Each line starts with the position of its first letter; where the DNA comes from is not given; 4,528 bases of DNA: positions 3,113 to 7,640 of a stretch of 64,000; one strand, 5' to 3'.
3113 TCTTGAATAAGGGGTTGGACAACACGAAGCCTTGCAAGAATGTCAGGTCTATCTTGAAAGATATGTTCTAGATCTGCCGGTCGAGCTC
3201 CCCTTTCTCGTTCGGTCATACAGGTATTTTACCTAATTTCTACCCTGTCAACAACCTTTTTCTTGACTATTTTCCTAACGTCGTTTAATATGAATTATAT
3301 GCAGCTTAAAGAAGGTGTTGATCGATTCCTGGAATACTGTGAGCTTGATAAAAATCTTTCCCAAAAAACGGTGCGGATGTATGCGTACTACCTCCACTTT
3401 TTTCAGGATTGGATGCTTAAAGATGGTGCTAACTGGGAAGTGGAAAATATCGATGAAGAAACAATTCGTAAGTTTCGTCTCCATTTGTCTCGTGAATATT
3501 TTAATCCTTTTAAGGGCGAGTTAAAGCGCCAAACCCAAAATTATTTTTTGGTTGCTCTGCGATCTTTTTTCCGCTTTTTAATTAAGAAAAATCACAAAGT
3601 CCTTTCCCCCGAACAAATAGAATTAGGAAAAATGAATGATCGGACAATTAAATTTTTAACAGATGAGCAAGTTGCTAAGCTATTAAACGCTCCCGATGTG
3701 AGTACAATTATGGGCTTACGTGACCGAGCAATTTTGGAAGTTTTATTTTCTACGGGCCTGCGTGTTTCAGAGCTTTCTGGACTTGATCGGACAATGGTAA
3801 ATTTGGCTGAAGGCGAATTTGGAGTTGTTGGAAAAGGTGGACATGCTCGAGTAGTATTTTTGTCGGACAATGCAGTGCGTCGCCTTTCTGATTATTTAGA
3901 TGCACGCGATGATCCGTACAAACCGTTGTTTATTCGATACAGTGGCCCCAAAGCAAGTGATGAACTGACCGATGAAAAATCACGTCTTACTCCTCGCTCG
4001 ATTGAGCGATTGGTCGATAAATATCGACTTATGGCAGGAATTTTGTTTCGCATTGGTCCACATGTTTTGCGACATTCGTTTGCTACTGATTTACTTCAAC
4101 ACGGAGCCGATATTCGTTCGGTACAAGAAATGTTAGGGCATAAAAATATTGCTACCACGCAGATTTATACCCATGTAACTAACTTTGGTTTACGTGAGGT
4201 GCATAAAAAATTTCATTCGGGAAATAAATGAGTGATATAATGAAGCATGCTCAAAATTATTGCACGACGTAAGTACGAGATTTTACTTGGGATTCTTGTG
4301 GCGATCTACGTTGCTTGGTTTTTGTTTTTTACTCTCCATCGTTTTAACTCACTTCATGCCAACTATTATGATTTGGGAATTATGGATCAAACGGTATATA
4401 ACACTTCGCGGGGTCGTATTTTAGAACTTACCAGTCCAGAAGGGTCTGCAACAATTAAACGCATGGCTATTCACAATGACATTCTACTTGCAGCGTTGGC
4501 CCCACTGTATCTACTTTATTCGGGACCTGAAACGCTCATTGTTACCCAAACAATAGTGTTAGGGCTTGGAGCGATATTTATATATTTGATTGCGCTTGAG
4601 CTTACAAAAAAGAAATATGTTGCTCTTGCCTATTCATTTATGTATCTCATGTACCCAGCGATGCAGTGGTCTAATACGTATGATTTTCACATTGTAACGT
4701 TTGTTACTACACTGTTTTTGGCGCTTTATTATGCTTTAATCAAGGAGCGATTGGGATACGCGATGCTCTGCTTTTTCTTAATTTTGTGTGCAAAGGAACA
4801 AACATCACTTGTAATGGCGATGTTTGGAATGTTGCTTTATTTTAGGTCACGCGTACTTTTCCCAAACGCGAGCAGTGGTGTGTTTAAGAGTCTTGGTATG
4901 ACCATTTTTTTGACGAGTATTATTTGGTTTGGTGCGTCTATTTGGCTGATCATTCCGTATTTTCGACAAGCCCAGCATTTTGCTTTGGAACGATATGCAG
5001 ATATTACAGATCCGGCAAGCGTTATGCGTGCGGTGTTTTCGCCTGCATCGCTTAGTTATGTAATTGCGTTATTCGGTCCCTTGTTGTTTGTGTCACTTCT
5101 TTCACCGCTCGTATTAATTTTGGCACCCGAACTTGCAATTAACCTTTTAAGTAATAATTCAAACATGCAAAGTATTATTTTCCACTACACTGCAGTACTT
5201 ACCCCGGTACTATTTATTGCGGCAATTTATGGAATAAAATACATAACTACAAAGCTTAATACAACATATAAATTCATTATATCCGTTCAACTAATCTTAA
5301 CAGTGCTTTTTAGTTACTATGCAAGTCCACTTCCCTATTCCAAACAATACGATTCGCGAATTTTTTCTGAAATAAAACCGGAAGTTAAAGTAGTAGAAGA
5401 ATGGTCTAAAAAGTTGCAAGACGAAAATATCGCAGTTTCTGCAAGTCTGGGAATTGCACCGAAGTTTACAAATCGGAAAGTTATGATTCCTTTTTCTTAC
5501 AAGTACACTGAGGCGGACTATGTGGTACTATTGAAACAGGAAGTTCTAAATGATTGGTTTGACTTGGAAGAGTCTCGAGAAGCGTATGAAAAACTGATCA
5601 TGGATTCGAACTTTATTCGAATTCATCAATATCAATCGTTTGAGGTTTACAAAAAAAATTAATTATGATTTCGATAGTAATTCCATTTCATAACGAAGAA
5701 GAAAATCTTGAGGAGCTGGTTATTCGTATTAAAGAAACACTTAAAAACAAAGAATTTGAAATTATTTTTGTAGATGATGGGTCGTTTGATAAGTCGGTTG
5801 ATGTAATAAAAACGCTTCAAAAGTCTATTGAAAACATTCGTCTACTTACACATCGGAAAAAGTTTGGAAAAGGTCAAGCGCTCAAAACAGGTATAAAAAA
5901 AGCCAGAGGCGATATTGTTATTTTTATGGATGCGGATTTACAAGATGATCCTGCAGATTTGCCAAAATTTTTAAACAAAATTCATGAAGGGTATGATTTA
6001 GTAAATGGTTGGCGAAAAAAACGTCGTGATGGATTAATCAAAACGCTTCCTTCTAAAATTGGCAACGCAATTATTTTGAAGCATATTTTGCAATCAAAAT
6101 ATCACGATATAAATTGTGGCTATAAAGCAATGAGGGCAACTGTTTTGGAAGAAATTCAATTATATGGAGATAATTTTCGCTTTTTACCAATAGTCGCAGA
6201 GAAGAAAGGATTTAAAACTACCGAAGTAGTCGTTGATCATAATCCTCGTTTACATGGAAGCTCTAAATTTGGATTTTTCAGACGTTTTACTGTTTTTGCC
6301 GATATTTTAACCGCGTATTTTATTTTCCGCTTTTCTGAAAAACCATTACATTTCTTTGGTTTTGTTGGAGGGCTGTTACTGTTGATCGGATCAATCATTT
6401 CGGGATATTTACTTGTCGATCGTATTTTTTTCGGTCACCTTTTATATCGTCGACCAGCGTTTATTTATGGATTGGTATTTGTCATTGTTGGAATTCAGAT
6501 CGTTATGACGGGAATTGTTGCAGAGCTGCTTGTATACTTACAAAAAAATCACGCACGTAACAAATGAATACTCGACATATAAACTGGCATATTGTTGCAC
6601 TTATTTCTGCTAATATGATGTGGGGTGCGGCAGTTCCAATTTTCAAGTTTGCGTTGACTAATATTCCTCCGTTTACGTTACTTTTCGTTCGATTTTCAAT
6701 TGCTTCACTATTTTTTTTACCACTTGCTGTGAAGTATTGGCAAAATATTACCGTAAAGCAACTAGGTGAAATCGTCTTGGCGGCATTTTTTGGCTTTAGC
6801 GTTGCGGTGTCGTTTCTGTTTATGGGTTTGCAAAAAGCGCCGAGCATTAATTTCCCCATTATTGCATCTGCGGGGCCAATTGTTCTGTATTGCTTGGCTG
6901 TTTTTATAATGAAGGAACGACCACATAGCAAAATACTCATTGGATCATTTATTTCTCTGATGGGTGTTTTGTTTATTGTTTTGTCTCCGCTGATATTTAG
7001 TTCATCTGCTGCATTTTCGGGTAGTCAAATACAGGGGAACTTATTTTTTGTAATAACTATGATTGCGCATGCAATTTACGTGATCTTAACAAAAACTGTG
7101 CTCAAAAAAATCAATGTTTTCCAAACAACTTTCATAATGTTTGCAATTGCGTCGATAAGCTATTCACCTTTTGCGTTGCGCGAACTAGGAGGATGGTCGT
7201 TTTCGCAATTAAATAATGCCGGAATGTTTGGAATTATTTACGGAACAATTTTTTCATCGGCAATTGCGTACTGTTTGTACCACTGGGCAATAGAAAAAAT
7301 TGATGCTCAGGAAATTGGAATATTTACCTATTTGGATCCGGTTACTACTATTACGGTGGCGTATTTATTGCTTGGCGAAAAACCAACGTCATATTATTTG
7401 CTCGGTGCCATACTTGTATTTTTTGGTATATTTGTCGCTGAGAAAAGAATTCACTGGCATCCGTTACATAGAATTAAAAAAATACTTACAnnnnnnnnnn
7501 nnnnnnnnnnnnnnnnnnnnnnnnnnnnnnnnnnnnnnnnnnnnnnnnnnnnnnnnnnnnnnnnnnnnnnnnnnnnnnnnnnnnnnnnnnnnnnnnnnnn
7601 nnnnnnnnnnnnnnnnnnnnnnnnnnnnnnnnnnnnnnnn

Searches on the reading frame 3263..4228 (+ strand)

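Call 96: search_protein_families(library=pfam, proteins=[window:3263-4228:+], max_evalue=0.00001)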
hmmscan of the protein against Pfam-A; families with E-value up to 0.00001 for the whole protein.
window:3263-4228:+ (322 aa): 2 families
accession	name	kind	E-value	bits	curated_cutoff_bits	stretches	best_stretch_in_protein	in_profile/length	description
PF00589.27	Phage_integrase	-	1e-39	136.5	27.1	1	130-306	1-169/172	Phage integrase family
PF02899.23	Phage_int_SAM_1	-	6.2e-13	49.3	22.3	1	19-109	1-82/83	Phage integrase, N-terminal SAM-like domain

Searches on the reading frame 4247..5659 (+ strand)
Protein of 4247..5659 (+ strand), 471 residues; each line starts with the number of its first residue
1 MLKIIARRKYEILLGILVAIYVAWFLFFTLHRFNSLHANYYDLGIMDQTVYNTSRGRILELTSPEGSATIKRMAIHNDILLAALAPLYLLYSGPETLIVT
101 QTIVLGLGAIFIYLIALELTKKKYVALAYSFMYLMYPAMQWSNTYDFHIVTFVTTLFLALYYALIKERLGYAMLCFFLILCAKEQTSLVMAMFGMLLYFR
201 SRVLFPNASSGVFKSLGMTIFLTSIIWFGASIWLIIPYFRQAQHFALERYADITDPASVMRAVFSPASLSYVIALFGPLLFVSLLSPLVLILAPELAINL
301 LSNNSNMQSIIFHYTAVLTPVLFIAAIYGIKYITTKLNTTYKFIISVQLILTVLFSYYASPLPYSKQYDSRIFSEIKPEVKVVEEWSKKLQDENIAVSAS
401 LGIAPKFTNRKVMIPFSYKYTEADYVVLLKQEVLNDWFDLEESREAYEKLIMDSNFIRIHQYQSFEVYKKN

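Call 96: search_protein_families(library=pfam, proteins=[window:4247-5659:+], max_evalue=0.00001)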
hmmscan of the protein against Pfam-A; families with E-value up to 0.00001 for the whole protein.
window:4247-5659:+ (471 aa): 1 family
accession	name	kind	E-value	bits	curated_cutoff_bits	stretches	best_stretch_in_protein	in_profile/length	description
PF09852.15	DUF2079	-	3.1e-53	181.9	28.2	1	32-456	1-448/459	Predicted membrane protein (DUF2079)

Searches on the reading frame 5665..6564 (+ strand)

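Call 96: search_protein_families(library=pfam, proteins=[window:5665-6564:+], max_evalue=0.00001)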
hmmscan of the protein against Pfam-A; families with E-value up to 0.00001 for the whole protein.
window:5665-6564:+ (300 aa): 2 families
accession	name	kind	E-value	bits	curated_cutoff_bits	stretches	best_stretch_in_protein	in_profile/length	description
PF00535.33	Glycos_transf_2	-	5.7e-37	127.7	23.3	1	3-164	1-167/168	Glycosyl transferase family 2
PF10111.15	Glyco_tranf_2_2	-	3.3e-13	50.2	27.3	1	3-101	1-101/276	Glycosyltransferase like family 2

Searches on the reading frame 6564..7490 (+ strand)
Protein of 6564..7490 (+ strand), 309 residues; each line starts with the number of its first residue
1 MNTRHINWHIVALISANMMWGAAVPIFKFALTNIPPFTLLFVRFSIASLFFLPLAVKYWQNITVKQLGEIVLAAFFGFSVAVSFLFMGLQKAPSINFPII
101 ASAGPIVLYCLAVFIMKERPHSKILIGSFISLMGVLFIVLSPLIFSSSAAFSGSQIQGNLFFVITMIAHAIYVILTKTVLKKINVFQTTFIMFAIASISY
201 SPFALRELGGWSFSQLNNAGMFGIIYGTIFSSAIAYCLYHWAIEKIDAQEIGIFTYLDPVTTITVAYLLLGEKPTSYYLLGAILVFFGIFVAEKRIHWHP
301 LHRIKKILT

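Call 96: search_protein_families(library=pfam, proteins=[window:6564-7490:+], max_evalue=0.00001)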
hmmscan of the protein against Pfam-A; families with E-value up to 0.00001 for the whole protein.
window:6564-7490:+ (309 aa): 1 family
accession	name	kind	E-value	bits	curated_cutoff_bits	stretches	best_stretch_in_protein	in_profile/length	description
PF00892.27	EamA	-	1.6e-44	151.9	28.2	2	158-291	3-132/135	EamA-like transporter family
